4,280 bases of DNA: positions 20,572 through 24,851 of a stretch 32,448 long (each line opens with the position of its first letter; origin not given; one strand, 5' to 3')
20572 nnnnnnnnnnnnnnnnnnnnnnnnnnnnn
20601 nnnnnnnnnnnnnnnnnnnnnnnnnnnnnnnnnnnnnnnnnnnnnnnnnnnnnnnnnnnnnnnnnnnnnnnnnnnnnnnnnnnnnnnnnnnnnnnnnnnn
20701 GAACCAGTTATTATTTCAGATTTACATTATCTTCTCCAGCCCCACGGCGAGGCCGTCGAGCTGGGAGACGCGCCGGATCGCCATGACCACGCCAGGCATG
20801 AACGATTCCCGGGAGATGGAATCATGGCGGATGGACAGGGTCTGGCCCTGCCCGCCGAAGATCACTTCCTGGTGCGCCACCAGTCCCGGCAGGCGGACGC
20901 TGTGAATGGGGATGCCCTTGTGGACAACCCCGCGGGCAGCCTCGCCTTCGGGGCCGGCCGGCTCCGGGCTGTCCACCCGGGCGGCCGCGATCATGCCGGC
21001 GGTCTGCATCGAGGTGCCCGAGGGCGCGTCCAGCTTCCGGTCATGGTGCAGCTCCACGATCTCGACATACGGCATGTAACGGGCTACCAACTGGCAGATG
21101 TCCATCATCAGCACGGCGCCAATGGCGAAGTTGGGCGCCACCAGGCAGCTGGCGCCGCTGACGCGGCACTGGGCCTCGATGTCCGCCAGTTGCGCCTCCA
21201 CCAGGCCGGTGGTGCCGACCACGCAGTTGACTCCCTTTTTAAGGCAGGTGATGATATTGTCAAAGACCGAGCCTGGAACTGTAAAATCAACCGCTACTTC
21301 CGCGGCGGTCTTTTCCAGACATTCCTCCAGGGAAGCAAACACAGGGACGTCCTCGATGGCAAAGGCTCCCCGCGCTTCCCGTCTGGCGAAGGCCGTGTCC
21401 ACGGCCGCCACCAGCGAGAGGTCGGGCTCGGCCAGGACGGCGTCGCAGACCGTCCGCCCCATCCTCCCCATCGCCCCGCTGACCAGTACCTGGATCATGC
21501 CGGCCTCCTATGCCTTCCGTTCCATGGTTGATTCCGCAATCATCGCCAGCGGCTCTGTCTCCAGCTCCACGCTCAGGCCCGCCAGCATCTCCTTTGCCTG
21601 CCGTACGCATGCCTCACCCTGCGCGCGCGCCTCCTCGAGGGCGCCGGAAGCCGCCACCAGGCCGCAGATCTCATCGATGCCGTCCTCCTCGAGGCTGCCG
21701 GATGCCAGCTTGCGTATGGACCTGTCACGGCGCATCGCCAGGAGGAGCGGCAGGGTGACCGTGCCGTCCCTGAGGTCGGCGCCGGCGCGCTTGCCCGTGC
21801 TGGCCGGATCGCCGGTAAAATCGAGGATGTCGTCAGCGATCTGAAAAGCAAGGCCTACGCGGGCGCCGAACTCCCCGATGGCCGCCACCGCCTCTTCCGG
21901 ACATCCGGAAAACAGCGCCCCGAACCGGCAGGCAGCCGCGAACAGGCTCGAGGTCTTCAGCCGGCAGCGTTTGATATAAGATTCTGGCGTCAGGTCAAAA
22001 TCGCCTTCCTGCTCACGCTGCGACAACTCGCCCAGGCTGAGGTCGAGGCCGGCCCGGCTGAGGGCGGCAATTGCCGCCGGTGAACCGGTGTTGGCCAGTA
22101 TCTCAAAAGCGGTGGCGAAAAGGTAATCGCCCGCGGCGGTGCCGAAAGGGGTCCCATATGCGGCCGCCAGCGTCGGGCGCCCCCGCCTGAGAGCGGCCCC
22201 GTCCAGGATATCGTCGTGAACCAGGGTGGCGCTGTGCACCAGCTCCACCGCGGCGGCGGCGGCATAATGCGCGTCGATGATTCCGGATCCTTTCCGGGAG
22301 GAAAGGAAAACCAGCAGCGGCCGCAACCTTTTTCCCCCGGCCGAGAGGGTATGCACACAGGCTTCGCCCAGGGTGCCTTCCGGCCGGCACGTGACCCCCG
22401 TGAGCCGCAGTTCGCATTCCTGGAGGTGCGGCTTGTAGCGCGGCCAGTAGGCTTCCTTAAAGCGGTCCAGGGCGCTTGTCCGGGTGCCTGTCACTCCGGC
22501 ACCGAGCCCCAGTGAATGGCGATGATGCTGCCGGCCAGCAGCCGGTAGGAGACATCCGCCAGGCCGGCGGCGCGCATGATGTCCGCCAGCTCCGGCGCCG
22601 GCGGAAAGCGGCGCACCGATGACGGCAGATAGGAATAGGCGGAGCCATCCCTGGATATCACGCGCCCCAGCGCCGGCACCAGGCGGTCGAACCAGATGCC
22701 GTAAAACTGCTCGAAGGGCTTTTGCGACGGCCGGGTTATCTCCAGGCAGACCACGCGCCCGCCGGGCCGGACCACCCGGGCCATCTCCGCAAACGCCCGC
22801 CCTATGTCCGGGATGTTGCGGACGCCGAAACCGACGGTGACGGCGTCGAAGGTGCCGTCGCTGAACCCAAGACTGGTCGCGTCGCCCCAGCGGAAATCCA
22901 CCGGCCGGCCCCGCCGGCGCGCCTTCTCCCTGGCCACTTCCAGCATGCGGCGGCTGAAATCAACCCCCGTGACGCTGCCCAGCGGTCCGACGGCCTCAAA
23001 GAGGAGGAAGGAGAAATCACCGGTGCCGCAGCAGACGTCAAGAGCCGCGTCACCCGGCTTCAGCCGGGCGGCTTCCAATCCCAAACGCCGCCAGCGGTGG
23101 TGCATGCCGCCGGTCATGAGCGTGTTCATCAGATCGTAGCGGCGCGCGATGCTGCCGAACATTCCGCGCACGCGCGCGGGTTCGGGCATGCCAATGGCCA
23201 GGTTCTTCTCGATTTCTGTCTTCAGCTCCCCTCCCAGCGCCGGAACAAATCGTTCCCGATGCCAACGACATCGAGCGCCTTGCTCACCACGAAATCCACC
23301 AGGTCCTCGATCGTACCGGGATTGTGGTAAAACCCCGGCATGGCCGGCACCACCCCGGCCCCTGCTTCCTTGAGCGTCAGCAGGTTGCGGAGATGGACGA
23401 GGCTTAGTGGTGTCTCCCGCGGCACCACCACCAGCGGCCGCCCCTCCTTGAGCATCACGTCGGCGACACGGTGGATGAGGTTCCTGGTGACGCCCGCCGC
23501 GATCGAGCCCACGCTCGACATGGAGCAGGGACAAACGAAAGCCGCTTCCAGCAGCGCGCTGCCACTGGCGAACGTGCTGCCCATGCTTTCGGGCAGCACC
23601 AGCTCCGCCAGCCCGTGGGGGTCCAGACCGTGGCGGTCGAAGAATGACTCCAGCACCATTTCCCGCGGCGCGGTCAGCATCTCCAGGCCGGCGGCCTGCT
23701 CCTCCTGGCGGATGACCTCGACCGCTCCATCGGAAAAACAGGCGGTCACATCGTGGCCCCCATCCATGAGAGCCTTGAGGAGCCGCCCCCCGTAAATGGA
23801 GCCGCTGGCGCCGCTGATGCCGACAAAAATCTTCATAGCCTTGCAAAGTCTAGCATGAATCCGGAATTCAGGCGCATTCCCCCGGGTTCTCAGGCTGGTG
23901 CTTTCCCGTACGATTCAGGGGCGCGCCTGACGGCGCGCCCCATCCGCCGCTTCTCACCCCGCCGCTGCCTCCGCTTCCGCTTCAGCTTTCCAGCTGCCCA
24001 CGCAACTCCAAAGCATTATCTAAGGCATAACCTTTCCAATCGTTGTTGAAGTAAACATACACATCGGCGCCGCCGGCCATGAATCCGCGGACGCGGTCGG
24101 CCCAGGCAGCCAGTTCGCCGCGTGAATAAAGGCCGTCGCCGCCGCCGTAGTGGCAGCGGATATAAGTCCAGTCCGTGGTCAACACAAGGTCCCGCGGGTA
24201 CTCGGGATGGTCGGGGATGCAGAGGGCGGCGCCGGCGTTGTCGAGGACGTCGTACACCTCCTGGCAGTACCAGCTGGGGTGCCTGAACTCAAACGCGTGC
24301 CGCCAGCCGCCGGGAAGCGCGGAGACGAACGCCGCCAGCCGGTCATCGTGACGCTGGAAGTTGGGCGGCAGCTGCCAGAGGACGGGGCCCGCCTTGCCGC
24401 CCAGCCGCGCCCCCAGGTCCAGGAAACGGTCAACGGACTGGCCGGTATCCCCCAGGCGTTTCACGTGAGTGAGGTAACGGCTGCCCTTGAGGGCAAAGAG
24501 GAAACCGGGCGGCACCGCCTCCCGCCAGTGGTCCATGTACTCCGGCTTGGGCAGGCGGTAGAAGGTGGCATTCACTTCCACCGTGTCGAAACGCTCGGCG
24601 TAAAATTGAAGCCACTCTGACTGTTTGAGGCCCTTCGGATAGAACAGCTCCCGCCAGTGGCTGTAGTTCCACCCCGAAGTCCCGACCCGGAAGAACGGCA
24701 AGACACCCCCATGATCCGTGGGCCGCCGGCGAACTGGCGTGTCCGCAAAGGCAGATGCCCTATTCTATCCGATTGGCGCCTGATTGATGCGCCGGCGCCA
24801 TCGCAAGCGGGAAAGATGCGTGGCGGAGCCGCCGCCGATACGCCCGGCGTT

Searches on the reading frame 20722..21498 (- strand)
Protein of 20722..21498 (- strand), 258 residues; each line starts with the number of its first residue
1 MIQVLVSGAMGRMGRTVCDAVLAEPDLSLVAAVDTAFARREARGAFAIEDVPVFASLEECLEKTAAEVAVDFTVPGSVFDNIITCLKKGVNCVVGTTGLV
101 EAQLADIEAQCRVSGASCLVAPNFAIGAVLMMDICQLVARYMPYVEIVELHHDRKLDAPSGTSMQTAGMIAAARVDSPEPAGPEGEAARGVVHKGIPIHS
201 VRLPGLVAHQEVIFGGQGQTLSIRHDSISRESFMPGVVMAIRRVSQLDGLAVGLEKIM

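Call 9: search_protein_families(library=pfam, proteins=[window:20722-21498:-], max_evalue=0.00001)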
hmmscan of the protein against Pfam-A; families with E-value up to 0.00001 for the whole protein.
window:20722-21498:- (258 aa): 2 families
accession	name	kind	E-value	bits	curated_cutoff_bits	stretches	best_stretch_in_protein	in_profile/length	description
PF05173.19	DapB_C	-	2.4e-31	108.8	27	1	127-256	1-119/121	Dihydrodipicolinate reductase, C-terminus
PF01113.26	DapB_N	-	3.4e-28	98.7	25.6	1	2-124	1-124/124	Dihydrodipicolinate reductase, N-terminus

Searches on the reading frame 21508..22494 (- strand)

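Call 9: search_protein_families(library=pfam, proteins=[window:21508-22494:-], max_evalue=0.00001)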
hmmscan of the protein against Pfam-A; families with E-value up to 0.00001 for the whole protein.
window:21508-22494:- (328 aa): 1 family
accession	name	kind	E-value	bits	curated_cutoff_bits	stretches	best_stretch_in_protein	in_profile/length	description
PF00348.22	polyprenyl_synt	-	8.9e-64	215.5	27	1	42-262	4-228/251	Polyprenyl synthetase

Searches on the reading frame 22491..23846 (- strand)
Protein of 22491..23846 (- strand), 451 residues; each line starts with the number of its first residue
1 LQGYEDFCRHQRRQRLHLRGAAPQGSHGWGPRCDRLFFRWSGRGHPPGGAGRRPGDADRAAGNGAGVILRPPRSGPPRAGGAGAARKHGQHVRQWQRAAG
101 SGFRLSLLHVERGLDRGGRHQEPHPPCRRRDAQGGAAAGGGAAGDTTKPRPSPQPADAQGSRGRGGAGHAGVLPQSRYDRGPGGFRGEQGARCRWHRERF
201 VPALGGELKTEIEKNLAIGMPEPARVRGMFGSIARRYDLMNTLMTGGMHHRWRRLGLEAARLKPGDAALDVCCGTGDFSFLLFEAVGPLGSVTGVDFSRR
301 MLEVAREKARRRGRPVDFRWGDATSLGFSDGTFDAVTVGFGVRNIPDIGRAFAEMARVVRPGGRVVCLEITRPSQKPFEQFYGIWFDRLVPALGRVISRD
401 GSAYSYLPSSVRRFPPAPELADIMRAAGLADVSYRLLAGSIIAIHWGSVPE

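Call 9: search_protein_families(library=pfam, proteins=[window:22491-23846:-], max_evalue=0.00001)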
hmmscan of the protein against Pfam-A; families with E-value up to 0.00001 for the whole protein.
window:22491-23846:- (451 aa): 7 families
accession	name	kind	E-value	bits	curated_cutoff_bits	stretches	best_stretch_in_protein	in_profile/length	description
PF01209.24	Ubie_methyltran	-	3.1e-68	230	20.1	1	224-447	7-231/233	ubiE/COQ5 methyltransferase family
PF13649.12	Methyltransf_25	-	1.4e-23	83.8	27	1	269-363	2-97/97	Methyltransferase domain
PF08241.18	Methyltransf_11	-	1.6e-22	80.4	21.2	1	269-367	1-95/95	Methyltransferase domain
PF13847.12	Methyltransf_31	-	5.9e-19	68.6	27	1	263-371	2-113/145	Methyltransferase domain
PF13489.12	Methyltransf_23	-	4.1e-14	53.1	27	1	248-433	5-163/164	Methyltransferase domain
PF08242.18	Methyltransf_12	-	1.9e-13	51.4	30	1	269-365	1-98/98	Methyltransferase domain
PF01135.25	PCMT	-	1.4e-07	32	20.3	1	258-366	67-170/210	Protein-L-isoaspartate(D-aspartate) O-methyltransferase (PCMT)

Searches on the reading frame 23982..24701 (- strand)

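Call 9: search_protein_families(library=pfam, proteins=[window:23982-24701:-], max_evalue=0.00001)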
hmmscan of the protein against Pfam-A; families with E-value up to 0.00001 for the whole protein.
window:23982-24701:- (239 aa): 1 family
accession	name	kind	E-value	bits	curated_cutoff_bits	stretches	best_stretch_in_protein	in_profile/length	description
PF01904.24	DUF72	-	2.7e-72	243.8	25.3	1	21-234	1-215/217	Protein of unknown function DUF72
